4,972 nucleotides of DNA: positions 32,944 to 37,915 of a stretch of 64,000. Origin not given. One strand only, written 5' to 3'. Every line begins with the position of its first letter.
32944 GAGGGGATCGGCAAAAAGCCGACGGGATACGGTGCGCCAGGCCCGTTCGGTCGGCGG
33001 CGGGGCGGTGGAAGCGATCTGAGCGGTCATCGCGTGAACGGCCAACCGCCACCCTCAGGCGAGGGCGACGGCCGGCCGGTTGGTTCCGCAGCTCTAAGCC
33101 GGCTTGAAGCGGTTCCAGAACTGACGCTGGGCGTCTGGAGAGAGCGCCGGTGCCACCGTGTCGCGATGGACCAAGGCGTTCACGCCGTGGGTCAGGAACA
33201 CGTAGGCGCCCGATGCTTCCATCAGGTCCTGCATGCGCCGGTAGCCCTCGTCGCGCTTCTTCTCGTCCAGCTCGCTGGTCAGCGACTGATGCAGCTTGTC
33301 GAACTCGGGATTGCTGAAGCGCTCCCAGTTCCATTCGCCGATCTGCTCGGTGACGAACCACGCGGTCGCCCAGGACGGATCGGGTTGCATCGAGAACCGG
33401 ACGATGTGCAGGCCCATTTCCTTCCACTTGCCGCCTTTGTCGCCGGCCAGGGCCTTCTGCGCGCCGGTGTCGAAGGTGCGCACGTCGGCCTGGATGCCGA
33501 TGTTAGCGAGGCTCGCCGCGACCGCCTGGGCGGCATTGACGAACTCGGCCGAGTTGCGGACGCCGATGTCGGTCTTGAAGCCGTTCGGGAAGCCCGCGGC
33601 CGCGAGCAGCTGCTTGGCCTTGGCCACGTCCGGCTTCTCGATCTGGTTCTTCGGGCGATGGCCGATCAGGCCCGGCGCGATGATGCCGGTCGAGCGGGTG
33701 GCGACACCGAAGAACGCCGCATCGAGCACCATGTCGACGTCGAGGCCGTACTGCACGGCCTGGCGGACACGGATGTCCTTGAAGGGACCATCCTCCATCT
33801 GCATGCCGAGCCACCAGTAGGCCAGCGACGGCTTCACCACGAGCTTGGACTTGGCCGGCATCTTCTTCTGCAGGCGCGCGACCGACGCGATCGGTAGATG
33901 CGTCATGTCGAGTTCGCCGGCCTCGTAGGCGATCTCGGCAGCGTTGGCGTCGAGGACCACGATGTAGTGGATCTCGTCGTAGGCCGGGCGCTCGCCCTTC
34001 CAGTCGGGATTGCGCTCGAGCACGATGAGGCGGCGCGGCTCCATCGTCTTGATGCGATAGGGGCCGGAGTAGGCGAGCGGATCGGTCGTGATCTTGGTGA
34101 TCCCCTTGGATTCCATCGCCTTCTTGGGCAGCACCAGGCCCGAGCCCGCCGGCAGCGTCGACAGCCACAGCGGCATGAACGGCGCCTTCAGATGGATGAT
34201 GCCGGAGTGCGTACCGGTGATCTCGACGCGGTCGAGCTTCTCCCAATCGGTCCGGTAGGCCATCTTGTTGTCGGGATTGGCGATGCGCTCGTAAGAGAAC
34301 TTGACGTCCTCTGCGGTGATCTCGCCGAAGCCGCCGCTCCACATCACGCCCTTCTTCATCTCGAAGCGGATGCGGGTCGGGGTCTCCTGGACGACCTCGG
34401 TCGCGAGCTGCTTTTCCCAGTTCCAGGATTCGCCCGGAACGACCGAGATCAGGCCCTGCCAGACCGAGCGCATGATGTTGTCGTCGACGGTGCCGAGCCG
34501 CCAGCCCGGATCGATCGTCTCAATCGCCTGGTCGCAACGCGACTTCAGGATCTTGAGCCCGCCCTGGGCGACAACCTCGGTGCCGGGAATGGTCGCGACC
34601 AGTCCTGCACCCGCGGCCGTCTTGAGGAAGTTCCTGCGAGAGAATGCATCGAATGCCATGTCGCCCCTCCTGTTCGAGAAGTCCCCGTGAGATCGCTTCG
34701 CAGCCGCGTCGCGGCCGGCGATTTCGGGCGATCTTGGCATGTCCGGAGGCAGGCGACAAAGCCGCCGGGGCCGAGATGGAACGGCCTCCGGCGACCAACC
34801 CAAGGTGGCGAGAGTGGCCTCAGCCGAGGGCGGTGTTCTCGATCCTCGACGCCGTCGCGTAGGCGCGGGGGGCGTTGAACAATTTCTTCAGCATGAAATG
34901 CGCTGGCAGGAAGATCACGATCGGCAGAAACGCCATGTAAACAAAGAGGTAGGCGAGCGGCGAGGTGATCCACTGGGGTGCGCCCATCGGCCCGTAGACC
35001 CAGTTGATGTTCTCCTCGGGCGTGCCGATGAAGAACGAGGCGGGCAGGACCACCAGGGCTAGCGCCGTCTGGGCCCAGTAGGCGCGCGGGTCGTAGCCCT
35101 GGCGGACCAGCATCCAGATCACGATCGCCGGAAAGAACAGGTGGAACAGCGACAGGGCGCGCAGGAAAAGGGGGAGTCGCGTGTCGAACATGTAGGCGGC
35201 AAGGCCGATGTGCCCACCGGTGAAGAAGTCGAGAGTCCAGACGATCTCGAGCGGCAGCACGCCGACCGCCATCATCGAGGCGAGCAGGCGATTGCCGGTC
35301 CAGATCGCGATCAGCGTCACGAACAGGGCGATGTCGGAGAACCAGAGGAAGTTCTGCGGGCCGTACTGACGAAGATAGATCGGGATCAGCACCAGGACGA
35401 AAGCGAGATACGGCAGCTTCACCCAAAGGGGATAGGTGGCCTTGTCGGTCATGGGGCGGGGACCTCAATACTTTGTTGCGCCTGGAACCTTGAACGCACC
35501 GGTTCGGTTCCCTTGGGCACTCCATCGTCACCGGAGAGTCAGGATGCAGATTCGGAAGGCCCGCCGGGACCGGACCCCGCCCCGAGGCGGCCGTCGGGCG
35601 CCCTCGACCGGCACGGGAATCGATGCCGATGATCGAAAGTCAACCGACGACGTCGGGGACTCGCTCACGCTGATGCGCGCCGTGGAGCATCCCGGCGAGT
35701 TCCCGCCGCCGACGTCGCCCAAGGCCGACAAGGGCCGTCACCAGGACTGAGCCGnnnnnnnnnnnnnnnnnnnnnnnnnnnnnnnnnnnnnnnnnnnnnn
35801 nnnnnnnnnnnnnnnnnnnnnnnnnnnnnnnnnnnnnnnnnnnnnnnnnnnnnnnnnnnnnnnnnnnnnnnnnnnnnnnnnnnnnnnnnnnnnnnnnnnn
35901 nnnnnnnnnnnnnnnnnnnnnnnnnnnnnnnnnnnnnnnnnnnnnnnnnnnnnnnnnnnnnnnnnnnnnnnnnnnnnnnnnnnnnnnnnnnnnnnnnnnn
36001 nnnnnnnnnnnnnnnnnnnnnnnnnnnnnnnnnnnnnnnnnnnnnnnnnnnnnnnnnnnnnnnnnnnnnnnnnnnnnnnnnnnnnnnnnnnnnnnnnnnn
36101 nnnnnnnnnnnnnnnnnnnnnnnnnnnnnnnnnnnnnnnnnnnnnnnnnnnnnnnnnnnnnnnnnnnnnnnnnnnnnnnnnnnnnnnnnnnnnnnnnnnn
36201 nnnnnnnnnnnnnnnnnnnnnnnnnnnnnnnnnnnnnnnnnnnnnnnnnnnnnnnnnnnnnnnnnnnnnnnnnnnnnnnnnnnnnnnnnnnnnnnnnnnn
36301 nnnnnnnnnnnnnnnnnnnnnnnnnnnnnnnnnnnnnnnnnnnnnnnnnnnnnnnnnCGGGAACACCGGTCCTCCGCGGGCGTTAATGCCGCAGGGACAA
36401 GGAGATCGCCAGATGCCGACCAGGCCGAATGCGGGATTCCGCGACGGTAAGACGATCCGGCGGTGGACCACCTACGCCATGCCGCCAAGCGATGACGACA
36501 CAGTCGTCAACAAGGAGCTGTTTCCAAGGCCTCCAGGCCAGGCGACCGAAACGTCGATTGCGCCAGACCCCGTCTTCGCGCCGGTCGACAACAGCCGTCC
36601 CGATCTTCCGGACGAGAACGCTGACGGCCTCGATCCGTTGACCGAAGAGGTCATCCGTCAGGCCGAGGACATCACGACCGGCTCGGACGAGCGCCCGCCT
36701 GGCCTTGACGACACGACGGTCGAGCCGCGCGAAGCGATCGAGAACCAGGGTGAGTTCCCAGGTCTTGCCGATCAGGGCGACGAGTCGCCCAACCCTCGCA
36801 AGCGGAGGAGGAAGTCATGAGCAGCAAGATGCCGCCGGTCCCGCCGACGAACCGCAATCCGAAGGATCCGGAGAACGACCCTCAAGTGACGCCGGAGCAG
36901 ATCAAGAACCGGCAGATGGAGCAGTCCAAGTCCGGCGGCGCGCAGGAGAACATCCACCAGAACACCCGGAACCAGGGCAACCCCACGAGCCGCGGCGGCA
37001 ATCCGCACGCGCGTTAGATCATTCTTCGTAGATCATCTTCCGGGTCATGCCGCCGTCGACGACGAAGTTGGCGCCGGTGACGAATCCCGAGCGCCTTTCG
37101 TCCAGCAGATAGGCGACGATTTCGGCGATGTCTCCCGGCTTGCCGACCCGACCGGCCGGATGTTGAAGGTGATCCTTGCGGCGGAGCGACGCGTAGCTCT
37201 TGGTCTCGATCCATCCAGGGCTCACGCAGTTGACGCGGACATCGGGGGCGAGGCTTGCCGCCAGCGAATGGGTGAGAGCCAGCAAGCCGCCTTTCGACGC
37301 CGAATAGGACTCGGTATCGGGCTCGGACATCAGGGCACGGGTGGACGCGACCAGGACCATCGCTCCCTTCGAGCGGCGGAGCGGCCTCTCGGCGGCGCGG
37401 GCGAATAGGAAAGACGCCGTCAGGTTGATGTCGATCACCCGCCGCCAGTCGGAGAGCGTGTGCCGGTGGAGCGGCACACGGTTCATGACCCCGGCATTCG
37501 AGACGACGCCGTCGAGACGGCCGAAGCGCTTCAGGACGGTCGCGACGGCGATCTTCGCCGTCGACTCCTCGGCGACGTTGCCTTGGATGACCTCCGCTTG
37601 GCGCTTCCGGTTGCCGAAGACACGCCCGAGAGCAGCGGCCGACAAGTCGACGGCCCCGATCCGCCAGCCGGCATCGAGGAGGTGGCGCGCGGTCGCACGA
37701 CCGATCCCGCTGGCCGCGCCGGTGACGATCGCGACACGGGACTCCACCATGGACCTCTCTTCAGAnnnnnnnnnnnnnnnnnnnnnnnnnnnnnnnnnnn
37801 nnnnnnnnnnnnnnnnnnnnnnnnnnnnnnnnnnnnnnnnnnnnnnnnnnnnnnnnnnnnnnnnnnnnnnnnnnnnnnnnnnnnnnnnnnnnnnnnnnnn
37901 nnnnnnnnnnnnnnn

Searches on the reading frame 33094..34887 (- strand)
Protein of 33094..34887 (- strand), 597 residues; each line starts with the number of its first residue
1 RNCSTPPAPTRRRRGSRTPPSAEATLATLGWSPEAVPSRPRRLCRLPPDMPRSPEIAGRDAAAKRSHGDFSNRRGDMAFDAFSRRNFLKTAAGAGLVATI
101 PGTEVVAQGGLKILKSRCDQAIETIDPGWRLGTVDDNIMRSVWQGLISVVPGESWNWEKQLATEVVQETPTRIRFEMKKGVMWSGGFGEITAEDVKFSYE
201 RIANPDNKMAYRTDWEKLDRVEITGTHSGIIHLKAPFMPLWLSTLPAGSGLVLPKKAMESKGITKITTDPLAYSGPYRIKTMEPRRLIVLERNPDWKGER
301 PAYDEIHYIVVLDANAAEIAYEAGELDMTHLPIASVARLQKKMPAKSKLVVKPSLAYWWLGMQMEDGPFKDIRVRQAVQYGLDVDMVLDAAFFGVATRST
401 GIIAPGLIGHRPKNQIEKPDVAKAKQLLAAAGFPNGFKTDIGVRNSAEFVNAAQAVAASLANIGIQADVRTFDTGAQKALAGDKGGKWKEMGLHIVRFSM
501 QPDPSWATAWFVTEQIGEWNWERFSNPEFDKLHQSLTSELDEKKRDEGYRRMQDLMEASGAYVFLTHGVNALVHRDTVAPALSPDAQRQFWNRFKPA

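Call 7: search_protein_families(library=pfam, proteins=[window:33094-34887:-], max_evalue=0.00001)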
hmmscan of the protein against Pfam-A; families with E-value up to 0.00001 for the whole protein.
window:33094-34887:- (597 aa): 1 family
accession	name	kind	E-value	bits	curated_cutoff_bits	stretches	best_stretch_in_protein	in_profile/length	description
PF00496.27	SBP_bac_5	-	9.5e-65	219.5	32.4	1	158-485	3-336/368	Bacterial extracellular solute-binding proteins, family 5 Middle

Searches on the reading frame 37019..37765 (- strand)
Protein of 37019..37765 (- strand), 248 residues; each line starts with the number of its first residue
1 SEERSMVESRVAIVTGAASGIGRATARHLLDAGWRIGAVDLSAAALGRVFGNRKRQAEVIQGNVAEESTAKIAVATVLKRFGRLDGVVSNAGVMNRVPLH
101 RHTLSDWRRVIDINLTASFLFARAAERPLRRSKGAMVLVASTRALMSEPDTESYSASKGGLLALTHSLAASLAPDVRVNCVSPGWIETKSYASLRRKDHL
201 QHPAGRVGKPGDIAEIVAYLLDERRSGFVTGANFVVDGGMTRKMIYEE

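Call 7: search_protein_families(library=pfam, proteins=[window:37019-37765:-], max_evalue=0.00001)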
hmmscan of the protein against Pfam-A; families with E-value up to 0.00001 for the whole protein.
window:37019-37765:- (248 aa): 4 families
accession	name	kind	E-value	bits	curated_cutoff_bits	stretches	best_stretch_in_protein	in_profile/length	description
PF13561.12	adh_short_C2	-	2e-56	191.7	27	1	16-241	1-236/236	Enoyl-(Acyl carrier protein) reductase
PF00106.31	adh_short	-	4.9e-46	157.1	26.6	1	10-197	1-193/195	short chain dehydrogenase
PF08659.16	KR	-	5.1e-13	49.8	22.6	1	13-170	4-165/180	KR domain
PF23441.1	SDR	-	4.6e-08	33.2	27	1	24-240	30-255/258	SDR-like rossmann domain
